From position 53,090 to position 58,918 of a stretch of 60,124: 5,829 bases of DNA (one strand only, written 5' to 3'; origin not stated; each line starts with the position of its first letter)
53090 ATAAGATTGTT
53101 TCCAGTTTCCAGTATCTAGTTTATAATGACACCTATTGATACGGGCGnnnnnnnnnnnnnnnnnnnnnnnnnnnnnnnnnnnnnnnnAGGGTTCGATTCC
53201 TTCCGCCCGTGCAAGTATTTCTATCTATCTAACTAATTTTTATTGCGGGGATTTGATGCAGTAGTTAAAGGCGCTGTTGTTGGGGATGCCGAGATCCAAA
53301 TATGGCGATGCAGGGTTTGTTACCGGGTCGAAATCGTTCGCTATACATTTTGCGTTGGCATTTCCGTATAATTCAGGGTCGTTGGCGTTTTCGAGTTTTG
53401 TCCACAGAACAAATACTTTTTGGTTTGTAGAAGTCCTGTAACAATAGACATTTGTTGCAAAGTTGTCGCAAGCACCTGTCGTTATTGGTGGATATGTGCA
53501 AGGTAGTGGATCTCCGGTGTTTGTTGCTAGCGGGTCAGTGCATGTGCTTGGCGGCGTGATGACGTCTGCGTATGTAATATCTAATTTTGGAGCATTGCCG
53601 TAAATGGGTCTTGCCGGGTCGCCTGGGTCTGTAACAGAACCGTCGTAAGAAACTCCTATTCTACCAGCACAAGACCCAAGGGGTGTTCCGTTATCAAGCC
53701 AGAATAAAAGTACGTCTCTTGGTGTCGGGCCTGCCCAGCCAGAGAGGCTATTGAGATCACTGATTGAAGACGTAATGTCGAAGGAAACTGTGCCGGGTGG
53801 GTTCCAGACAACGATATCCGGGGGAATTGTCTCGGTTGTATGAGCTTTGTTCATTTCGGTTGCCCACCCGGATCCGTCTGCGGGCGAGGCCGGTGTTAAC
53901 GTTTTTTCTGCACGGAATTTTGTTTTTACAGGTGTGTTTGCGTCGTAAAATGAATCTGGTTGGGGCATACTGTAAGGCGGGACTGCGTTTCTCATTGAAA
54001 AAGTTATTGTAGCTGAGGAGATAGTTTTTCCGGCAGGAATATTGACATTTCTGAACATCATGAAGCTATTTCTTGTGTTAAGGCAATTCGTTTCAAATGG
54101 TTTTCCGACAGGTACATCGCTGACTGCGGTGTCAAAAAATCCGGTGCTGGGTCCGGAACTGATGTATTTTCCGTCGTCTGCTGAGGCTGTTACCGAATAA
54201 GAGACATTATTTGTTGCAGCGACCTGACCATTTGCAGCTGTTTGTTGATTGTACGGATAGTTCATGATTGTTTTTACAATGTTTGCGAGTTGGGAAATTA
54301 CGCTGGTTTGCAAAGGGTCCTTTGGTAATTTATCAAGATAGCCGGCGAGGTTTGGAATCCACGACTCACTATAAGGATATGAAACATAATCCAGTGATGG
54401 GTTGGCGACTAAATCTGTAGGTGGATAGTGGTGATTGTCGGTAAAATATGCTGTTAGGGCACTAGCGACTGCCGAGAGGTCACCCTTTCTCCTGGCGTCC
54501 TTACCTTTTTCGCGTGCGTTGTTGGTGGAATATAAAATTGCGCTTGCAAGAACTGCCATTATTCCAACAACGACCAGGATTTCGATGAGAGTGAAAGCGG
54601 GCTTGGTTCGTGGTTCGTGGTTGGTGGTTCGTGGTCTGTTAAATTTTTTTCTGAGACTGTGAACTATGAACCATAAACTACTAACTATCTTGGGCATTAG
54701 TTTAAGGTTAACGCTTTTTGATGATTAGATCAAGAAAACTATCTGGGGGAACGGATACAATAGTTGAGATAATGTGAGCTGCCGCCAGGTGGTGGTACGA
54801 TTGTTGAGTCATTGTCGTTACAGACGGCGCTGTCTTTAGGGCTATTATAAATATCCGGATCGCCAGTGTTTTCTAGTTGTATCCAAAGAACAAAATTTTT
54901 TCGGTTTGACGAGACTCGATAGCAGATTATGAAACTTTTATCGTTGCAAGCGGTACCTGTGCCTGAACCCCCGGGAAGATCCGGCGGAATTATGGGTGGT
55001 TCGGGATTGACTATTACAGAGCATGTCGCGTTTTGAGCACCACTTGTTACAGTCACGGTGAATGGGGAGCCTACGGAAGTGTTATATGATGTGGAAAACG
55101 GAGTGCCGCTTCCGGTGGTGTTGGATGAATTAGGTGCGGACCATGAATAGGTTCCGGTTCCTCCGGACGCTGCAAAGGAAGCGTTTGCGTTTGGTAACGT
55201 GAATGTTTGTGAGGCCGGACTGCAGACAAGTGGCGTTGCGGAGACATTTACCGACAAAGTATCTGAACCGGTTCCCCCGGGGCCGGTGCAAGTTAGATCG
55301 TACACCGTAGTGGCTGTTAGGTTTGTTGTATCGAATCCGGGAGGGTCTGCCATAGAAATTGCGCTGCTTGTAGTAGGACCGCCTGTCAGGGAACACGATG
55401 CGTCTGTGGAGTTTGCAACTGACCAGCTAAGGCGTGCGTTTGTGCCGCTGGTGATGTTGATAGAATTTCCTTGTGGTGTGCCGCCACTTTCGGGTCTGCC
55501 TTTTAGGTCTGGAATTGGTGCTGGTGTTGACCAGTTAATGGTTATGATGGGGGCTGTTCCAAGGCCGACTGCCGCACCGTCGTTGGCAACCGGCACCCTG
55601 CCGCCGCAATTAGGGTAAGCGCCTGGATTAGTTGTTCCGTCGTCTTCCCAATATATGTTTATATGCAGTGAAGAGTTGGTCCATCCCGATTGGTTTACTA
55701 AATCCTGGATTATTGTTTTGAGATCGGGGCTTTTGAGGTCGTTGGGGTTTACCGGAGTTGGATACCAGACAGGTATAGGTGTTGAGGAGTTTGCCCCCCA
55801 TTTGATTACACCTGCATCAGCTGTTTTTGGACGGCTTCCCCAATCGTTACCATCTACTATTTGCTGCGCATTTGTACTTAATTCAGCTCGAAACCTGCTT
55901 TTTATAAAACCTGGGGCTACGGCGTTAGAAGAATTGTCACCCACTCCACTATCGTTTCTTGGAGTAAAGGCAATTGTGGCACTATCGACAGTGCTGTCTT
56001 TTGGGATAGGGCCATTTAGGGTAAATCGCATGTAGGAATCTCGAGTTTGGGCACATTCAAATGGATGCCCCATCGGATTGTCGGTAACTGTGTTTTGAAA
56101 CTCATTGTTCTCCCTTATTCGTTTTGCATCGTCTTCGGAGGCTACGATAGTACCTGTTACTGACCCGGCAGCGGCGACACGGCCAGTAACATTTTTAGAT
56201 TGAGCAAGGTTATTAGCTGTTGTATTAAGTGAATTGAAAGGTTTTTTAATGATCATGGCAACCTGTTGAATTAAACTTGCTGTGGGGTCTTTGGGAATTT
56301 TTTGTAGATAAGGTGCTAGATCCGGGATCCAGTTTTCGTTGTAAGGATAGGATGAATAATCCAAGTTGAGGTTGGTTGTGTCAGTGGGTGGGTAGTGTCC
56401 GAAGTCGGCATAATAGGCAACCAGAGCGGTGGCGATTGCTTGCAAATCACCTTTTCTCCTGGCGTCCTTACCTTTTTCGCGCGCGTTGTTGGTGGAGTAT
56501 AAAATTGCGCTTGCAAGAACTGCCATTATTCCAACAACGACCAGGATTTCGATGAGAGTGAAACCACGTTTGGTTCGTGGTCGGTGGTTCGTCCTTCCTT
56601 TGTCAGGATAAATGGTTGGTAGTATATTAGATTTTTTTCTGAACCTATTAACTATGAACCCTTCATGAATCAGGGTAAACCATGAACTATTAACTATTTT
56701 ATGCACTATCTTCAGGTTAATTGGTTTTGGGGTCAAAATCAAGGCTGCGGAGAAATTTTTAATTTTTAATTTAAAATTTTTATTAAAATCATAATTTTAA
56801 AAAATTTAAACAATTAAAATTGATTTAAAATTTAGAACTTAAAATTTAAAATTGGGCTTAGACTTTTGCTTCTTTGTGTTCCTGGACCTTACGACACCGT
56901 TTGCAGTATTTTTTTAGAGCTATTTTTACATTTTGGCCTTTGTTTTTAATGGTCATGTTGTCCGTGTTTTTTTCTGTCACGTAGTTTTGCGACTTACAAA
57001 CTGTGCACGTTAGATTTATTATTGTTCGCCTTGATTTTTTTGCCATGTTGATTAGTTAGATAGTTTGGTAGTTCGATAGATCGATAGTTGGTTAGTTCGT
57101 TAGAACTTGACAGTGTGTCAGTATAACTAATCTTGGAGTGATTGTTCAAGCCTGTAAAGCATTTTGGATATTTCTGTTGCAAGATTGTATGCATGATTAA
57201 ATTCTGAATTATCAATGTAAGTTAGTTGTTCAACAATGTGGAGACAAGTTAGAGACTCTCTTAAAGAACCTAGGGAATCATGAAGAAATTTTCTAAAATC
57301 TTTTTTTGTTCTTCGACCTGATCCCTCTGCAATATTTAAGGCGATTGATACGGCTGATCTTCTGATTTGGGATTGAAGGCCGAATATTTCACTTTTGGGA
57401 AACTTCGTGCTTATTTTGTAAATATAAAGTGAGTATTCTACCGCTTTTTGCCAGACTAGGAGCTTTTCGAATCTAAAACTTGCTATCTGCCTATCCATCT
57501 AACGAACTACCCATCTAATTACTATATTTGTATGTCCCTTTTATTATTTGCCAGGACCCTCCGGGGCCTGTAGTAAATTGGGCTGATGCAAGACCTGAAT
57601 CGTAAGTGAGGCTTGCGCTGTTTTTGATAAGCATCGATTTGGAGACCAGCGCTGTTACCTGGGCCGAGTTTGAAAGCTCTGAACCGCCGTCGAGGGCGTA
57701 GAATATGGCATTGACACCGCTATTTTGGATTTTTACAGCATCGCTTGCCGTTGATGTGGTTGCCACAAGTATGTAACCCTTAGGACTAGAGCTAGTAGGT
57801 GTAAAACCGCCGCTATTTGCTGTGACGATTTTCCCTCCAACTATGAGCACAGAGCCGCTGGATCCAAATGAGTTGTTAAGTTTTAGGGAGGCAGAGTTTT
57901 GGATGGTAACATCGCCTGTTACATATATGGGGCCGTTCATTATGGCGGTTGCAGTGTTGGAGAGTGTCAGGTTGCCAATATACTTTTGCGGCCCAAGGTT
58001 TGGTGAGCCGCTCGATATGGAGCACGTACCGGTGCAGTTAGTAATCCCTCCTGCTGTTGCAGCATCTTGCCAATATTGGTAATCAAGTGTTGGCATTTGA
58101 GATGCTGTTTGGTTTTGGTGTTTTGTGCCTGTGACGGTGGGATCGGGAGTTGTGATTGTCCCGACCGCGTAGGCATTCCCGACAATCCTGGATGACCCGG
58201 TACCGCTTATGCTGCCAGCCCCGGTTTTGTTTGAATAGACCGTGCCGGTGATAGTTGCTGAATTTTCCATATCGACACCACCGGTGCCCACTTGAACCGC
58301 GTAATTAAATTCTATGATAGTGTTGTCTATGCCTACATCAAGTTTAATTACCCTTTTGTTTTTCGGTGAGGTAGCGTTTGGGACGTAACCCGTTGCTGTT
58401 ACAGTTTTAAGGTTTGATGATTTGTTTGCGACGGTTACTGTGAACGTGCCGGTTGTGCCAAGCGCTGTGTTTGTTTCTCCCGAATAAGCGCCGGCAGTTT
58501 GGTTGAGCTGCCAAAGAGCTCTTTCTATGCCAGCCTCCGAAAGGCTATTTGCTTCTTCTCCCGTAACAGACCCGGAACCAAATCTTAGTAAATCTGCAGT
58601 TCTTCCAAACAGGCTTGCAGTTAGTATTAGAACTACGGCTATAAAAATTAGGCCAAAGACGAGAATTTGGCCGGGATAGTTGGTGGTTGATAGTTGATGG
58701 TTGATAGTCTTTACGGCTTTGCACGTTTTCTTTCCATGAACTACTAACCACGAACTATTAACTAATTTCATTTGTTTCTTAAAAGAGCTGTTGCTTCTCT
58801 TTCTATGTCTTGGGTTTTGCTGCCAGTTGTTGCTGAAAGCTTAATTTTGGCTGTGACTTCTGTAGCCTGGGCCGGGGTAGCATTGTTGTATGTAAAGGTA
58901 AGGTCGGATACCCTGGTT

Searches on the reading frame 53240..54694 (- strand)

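Call 14: search_protein_families(library=pfam, proteins=[window:53240-54694:-], max_evalue=0.01)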
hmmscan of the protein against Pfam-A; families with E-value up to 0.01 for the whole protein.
window:53240-54694:- (484 aa): 1 family
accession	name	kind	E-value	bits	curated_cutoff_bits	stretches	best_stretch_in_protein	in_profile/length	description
PF07963.17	N_methyl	-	4.4e-05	23.3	21.2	1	33-54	6-27/27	Prokaryotic N-terminal methylation motif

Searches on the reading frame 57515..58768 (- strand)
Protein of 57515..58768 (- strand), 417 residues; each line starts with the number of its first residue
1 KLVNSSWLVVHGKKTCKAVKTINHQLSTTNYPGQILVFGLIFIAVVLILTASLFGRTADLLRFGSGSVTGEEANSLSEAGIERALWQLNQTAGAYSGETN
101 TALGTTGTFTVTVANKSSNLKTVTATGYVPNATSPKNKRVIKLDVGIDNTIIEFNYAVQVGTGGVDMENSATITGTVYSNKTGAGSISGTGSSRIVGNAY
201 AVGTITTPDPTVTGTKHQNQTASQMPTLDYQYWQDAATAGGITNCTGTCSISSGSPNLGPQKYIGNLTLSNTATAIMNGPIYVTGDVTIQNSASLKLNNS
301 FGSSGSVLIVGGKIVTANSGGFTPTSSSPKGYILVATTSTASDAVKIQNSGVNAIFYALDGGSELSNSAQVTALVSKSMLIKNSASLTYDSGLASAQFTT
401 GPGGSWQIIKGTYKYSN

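Call 6: search_protein_families(library=pfam, proteins=[window:57515-58768:-], max_evalue=0.1)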
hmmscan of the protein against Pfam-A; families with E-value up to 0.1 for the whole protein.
window:57515-58768:- (417 aa): 0 families

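Call 7: search_protein_families(library=ncbifam, proteins=[window:57515-58768:-], max_evalue=0.1)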
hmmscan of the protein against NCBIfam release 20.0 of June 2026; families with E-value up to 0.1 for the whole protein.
window:57515-58768:- (417 aa): 2 families
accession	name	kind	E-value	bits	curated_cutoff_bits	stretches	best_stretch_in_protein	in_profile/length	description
TIGR02675.1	tape_meas_nterm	domain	0.00087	19.6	21.35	1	63-111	26-72/75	tape measure protein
NF047446.1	barrel_OmpL47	domain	0.095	13.2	40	0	340-371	10-37/68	OmpL47-type beta-barrel domain-containing protein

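Call 50: find_homologous_proteins(query=window:57515-58666:-, max_evalue=0.001)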
Query window:57515-58666:- (383 aa): 236 proteins with E <= 0.001 among 8000 candidates; the best 120 are listed.
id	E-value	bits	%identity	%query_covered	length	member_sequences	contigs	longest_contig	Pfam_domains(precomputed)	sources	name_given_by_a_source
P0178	7.0e-236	800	100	100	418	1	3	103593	-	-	-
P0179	3.7e-196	669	81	100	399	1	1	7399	-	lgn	-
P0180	2.8e-195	666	81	100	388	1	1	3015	-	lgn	-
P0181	3.5e-166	571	74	94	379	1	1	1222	-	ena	-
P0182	4.6e-157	541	66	100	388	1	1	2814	-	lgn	-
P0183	1.9e-155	535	64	100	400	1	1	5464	PF23981.2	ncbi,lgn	-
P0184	6.9e-153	527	64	100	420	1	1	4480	PF23981.2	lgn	-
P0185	6.2e-151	520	63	99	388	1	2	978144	PF23981.2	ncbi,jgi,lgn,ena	-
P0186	7.2e-150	517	63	99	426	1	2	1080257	-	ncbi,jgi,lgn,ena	-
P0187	3.5e-149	515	64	99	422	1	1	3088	-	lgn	-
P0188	8.8e-149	513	63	100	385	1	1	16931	-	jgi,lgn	-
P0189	1.3e-147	510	64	98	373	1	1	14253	PF23981.2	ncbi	-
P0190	2.2e-145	502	63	100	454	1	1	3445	-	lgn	-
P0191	3.3e-145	502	63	100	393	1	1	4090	PF23981.2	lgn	-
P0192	7.7e-143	494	61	100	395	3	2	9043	-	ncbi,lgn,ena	-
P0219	2.2e-131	456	58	100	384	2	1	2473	PF14341.12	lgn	-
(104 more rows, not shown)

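Call 69: search_protein_families(library=pfam, proteins=[P0183, P0219, window:57515-58666:-], max_evalue=10)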
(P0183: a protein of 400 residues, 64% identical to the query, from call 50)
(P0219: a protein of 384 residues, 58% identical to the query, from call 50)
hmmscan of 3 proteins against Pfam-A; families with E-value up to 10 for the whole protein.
P0183 (400 aa): 1 family
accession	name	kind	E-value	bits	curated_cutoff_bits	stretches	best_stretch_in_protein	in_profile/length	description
PF23981.1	DUF7305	-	5e-07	30.2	27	1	224-377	39-184/185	Domain of unknown function (DUF7305)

P0219 (384 aa): 4 families
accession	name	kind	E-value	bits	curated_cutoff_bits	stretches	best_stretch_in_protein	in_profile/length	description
PF14341.11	PilX_N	-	2.2e-05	24.8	25.5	1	2-52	1-51/51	PilX N-terminal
PF23981.1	DUF7305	-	0.0059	17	27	1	230-359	56-183/185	Domain of unknown function (DUF7305)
PF18886.6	DUF5649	-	0.025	15.3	25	1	220-265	12-57/68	Repeats of unknown function (DUF5649)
PF08681.18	TacA1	-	0.091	13.2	21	1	79-116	10-47/80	Antitoxin TacA 1-like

window:57515-58666:- (383 aa): 1 family
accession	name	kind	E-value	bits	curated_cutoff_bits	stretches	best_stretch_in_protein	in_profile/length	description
PF03643.20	Vps26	-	0.17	11.3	27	1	75-124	124-174/275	Vacuolar protein sorting-associated protein 26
